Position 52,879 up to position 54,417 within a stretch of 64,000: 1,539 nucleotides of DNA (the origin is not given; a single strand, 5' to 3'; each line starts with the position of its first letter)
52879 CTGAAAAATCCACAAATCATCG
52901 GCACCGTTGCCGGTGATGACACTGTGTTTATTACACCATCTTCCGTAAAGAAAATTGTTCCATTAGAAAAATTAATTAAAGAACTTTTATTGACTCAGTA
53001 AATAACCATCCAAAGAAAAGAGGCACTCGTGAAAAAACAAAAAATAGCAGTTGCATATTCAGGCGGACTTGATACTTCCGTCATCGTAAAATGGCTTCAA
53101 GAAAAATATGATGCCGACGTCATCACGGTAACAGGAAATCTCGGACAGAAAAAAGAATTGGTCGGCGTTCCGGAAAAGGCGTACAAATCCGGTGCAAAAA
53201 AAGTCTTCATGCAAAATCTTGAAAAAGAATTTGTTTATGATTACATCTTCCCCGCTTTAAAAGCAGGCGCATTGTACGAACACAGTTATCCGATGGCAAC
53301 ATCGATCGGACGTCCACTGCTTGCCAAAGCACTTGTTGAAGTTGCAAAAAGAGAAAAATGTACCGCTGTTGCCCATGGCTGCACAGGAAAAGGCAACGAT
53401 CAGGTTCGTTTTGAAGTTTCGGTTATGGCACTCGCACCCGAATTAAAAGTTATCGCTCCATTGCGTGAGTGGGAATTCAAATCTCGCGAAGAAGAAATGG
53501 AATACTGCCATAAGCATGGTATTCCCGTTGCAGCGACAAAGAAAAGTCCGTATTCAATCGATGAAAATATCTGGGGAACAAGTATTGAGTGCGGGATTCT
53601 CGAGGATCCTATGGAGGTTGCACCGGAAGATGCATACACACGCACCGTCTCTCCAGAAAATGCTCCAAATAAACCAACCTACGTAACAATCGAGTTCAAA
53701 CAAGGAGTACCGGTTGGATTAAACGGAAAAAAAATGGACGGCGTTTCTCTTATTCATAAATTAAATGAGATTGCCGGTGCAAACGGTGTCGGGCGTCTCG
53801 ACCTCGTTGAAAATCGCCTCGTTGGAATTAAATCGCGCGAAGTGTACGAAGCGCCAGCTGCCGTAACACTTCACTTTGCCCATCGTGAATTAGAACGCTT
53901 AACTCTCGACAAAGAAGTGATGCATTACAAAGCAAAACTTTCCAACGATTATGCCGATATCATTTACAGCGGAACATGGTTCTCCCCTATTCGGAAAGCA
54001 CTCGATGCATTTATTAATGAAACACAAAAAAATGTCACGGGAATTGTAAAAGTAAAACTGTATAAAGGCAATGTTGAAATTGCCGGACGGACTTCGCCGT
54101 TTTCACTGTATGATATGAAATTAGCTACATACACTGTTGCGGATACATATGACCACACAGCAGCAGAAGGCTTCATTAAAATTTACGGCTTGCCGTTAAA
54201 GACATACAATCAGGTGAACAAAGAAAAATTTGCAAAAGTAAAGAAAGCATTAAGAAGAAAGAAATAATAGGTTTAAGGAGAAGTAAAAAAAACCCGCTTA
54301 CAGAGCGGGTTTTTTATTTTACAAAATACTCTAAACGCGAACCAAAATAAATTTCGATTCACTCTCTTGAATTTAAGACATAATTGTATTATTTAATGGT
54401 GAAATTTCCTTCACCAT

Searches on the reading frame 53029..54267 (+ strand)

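Call 91: search_protein_families(library=pfam, proteins=[window:53029-54267:+], max_evalue=0.00001)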
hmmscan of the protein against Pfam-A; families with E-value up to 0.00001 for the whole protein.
window:53029-54267:+ (412 aa): 2 families
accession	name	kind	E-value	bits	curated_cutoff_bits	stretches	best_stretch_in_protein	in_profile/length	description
PF20979.2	Arginosuc_syn_C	-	1e-94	316.7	27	1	175-393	1-219/219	Arginosuccinate synthase C-terminal domain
PF00764.25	Arginosuc_synth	-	8e-64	215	27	1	5-166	1-162/162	Arginosuccinate synthase N-terminal HUP domain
